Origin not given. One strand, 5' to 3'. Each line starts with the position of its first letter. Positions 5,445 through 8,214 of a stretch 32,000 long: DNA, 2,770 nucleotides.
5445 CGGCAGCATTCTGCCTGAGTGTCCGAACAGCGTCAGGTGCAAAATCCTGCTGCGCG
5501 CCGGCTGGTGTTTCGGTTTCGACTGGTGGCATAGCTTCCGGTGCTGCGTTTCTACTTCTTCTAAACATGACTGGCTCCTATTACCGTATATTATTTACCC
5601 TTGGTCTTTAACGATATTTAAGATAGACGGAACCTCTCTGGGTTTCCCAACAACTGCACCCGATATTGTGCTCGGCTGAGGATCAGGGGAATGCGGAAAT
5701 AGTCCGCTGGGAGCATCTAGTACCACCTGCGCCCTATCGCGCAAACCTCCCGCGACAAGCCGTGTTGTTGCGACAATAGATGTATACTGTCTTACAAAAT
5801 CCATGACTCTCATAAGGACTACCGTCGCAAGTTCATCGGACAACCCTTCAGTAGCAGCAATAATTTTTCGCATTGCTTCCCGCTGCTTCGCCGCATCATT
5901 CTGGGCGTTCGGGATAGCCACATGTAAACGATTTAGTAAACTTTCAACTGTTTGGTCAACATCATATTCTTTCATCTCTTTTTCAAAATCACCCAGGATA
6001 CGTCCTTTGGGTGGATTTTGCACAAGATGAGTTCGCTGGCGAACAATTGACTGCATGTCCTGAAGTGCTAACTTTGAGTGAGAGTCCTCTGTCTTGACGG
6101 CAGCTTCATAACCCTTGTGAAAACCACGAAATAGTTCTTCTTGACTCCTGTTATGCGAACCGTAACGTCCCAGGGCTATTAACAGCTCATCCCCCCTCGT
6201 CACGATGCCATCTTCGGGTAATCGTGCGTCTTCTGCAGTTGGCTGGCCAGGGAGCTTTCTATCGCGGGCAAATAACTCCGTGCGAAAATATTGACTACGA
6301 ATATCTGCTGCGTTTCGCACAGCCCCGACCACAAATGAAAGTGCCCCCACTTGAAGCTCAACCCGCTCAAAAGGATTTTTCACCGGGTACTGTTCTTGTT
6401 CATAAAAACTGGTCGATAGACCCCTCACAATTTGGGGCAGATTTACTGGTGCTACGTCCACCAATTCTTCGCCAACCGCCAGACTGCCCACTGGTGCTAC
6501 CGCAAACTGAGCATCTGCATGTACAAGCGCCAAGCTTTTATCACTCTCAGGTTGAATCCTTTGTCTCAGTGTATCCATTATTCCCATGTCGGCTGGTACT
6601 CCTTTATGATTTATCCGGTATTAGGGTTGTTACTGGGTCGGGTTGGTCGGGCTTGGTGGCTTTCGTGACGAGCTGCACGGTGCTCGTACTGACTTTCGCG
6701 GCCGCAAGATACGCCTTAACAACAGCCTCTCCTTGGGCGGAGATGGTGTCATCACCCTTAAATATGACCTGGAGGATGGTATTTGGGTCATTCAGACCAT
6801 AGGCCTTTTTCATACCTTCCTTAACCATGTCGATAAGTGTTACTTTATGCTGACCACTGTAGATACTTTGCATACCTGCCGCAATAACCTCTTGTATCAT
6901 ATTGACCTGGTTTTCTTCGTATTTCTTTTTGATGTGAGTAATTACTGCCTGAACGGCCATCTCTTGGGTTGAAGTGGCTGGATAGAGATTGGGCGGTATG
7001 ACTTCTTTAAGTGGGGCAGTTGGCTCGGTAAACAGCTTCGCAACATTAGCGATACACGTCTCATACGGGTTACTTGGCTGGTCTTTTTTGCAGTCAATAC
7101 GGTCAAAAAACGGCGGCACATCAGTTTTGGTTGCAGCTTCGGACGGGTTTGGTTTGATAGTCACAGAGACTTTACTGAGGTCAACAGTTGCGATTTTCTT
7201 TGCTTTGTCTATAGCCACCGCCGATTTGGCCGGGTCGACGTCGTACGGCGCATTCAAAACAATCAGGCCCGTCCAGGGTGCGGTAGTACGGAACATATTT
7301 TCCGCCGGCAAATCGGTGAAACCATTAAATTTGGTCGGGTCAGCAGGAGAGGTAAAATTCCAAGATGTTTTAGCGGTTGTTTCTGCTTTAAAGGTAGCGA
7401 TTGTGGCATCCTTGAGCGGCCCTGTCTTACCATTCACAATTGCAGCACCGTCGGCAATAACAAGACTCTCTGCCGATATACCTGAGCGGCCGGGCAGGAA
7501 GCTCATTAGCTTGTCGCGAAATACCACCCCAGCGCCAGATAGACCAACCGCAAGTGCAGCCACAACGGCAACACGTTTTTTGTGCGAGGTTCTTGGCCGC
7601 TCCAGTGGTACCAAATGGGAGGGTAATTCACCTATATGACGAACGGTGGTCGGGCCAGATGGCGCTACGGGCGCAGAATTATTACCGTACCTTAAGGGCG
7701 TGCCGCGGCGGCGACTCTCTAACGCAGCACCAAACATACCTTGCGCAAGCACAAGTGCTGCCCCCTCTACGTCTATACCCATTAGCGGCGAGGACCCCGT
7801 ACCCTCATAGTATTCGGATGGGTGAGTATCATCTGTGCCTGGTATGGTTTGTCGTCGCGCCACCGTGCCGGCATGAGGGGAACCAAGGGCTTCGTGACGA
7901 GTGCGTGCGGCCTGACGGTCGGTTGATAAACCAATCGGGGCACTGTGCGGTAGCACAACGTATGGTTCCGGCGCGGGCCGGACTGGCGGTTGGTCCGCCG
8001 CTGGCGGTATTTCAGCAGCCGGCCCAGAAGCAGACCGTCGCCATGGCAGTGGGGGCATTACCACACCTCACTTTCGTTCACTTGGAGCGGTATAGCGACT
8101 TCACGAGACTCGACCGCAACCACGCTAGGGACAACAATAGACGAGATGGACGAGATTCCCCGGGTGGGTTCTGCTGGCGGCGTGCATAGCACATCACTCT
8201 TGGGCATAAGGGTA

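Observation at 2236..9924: Translationally coupled envelope operon: four unrecognisable proteins feeding into two cell-wall hydrolases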

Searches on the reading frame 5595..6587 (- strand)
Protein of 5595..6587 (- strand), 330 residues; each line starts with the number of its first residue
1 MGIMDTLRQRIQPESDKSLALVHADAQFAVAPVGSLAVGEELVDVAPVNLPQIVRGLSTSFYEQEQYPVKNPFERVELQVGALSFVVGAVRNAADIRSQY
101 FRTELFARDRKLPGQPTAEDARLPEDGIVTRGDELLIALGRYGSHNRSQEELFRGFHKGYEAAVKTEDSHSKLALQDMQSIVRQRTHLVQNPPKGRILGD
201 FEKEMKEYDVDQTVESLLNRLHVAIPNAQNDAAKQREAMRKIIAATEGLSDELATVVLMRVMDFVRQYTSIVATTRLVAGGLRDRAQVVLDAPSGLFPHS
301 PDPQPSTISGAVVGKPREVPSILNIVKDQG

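Call 4: search_protein_families(library=pfam, proteins=[window:5595-6587:-], max_evalue=0.1)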
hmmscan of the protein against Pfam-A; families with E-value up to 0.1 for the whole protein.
window:5595-6587:- (330 aa): 1 family
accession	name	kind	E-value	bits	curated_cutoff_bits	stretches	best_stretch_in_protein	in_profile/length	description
PF20188.4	DUF6551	-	0.0017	18.3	26.8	1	236-279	151-194/242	Family of unknown function (DUF6551)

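Call 5: search_protein_families(library=ncbifam, proteins=[window:5595-6587:-], max_evalue=0.1)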
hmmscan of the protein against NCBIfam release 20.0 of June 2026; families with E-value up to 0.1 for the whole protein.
window:5595-6587:- (330 aa): 0 families

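Call 10: find_encoding_contigs(protein=window:5595-6587:-, flank=10000, max_places=6)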
Protein window:5595-6587:- (330 aa): no gene with exactly this product is on record in the collection.

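Call 11: search_protein_families(library=phrogs, proteins=[window:5595-6587:-], max_evalue=0.1)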
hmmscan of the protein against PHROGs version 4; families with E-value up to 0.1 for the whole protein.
window:5595-6587:- (330 aa): 0 families

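Call 24: find_homologous_proteins(query=window:5595-6587:-)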
Query window:5595-6587:- (330 aa): 4 proteins with E <= 0.001 among 5741 candidates.
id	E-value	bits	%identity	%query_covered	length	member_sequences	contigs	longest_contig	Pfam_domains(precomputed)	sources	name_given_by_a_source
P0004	1.3e-210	716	100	100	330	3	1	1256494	-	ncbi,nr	ncbi:hypothetical protein IPP75_01785 [Candidatus Saccharibacteria bacterium]|nr:MAG: hypothetical p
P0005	3.2e-149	514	76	100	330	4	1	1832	-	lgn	-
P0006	4.0e-128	445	66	99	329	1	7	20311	-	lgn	-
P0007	3.0e-109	383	59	99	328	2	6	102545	-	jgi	jgi:hypothetical protein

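Call 26: find_encoding_contigs(protein=P0004, flank=10000, max_places=3)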
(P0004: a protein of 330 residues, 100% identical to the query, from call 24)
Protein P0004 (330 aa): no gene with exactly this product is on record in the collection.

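Call 59: search_solved_structures(query=A4, max_evalue=10)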
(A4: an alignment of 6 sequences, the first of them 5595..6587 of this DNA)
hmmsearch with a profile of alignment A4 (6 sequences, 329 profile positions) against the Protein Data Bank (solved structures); distinct sequences matched with E-value up to 10: 2.
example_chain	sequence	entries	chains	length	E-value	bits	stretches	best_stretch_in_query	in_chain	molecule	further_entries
9s1t_A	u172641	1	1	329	0.059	15.8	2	227-289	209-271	De novo designed helical barrel - 6H5L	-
6egc_A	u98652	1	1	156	0.89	11.9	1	123-249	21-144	SC_2L4HC2_23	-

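Call 103: search_protein_families(library=padloc, proteins=[window:5595-6587:-], max_evalue=0.01)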
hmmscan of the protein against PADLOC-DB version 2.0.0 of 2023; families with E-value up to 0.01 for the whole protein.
window:5595-6587:- (330 aa): 0 families

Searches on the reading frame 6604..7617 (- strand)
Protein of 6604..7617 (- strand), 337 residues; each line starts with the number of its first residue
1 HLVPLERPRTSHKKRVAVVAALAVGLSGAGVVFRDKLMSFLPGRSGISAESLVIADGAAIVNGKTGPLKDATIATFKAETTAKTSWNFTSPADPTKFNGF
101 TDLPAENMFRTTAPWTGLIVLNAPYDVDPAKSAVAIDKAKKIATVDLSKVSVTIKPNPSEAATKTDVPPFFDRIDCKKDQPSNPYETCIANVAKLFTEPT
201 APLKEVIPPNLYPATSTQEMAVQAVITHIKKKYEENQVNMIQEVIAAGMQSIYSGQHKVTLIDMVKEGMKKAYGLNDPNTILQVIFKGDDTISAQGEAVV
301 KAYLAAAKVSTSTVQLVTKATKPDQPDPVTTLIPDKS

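Call 88: predict_structure(alignment_id=A8)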
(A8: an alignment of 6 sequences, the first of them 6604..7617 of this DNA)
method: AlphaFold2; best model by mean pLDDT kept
length: 337 residues; sequences in the alignment: 6
mean_pLDDT: 69.5   pTM: 0.66
mean pLDDT of the five models: 69.5, 66.4, 60.3, 59.7, 57.1
residues with pLDDT >= 90: 64; 70-90: 119; 50-70: 78; < 50: 76
segments of 3 or more residues with pLDDT < 50: 1-45, 89-102, 201-204, 213-215, 316-322
pLDDT, mean of each block of 10 residues (from residue 1): 32 30 30 41 51 86 87 90 63 44 56 88 90 90 93 86 65 70 69 58 50 57 71 73 87 88 92 85 89 89 78 48 62 77
secondary structure, 60 per line:
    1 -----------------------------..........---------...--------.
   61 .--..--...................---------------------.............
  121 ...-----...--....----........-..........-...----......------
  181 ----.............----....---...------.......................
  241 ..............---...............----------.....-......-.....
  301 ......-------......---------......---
elements in order: H30-39 E68-86 E108-123 E134-137 E142-146 E151-157 H169-174 H185-197 H202-205 H218-254 H258-272 E283-287 H289-294 H296-306 E314-316 E329-334

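Call 90: fold_search(model_id=the predicted structure, library=pdb)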
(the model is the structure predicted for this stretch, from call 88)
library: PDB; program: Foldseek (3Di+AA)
matches with E <= 10: 124; with E <= 0.001: 0
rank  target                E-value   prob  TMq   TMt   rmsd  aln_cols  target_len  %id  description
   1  7ytj_E                3.0e-01  0.04  0.07  0.05  23.5       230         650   12  Cryo-EM structure of VTC complex (released 2023-02-22)
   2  1ky9_B                6.0e-01  0.07  0.09  0.07  15.8       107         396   13  Crystal Structure of DegP (HtrA) (released 2002-04-03)
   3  6kww_G                8.0e-01  0.06  0.11  0.12  22.3       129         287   10  HslU from Staphylococcus aureus (released 2020-07-15)
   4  6kww_L                1.1e+00  0.06  0.11  0.12  12.7        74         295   11  HslU from Staphylococcus aureus (released 2020-07-15)
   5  8tar_A                1.4e+00  0.01  0.08  0.03  25.7       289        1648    8  APC/C-CDH1-UBE2C-Ubiquitin-CyclinB-NTD (released 2023-09-27)
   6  9iri_K                1.6e+00  0.02  0.08  0.09  11.6       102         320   11  Cryo-EM Structure of D-RNA (released 2026-01-14)
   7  6kww_S                1.7e+00  0.04  0.11  0.12  22.4       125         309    9  HslU from Staphylococcus aureus (released 2020-07-15)
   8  4n3o_A                1.7e+00  0.01  0.08  0.08  21.2       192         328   12  2.4 Angstrom Resolution Crystal Structure of Putative Sugar Kinase from Campylobacter jejuni. (released 2013-10-16)
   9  4n3o_B                1.8e+00  0.01  0.09  0.09  27.0       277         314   12  2.4 Angstrom Resolution Crystal Structure of Putative Sugar Kinase from Campylobacter jejuni. (released 2013-10-16)
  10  4rl8_C                1.9e+00  0.02  0.07  0.08  12.0        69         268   16  Crystal structure of the COG4313 outer membrane channel from Pseudomonas putida F1 (released 2015-07-29)
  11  9qgg_A                2.0e+00  0.02  0.11  0.12  24.7       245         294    8  Consensus structure of dUBA1-UbDha-dBIRC6 trapped ternary complex (released 2025-10-29)
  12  8oq0                  2.0e+00  0.01  0.07  0.05   8.7        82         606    6  Crystal structure of tailspike depolymerase (APK09_gp48) from Acinetobacter phage APK09 (released 2023-05-31)
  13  6pxl_E                2.1e+00  0.04  0.10  0.10  18.8        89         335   11  3.74 Angstroms resolution structure of HlsU with an axial-channel plug (released 2020-07-29)
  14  6kww_U                2.5e+00  0.03  0.11  0.11  22.3       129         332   10  HslU from Staphylococcus aureus (released 2020-07-15)
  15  7t73_H                2.5e+00  0.01  0.06  0.12  22.4       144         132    8  HIV-1 Envelope ApexGT2.2MUT in complex with PCT64.LMCA Fab (released 2022-09-28)
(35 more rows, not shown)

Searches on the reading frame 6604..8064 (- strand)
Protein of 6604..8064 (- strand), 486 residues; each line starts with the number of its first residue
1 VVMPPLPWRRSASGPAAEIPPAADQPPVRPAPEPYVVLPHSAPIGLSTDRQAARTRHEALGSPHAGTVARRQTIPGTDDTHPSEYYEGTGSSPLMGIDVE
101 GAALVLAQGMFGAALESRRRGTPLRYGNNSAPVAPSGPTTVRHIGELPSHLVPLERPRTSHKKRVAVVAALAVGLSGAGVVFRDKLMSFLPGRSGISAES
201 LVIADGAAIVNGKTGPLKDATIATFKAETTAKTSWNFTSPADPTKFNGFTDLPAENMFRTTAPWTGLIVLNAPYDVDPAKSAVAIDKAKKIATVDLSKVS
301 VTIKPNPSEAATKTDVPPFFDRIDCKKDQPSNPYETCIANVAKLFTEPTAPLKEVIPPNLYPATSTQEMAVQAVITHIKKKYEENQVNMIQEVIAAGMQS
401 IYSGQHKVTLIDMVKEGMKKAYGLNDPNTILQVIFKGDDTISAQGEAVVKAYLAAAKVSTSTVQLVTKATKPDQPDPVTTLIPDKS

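Call 4: search_protein_families(library=pfam, proteins=[window:6604-8064:-], max_evalue=0.1)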
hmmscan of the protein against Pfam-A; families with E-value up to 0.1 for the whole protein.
window:6604-8064:- (486 aa): 0 families

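Call 5: search_protein_families(library=ncbifam, proteins=[window:6604-8064:-], max_evalue=0.1)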
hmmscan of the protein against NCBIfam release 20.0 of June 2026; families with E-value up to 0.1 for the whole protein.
window:6604-8064:- (486 aa): 0 families

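Call 11: search_protein_families(library=phrogs, proteins=[window:6604-8064:-], max_evalue=0.1)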
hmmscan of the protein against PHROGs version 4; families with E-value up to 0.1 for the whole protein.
window:6604-8064:- (486 aa): 0 families

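Call 58: search_solved_structures(query=A3, max_evalue=10)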
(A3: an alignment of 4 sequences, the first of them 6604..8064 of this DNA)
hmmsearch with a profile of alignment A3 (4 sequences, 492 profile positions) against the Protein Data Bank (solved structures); distinct sequences matched with E-value up to 10: 0.

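Call 68: find_homologous_proteins(query=A3, max_evalue=0.001)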
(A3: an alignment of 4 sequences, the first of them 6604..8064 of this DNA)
Query A3 (4 sequences) (486 aa, profile of the alignment): 6 proteins with E <= 0.001 among 8000 candidates.
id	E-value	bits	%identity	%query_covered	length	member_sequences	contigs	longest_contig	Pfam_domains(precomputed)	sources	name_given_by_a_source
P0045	2.2e-245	833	48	99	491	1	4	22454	-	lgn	-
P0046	3.8e-215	733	73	82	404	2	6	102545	-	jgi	jgi:hypothetical protein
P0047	4.8e-197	674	30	72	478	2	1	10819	-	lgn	-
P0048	1.6e-196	672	96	78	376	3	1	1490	-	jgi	-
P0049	6.3e-110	386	100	57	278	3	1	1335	-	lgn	-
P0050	5.8e-17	80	29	55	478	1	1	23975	-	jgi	jgi:hypothetical protein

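Call 103: search_protein_families(library=padloc, proteins=[window:6604-8064:-], max_evalue=0.01)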
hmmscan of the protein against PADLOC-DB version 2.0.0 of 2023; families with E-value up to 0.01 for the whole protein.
window:6604-8064:- (486 aa): 0 families
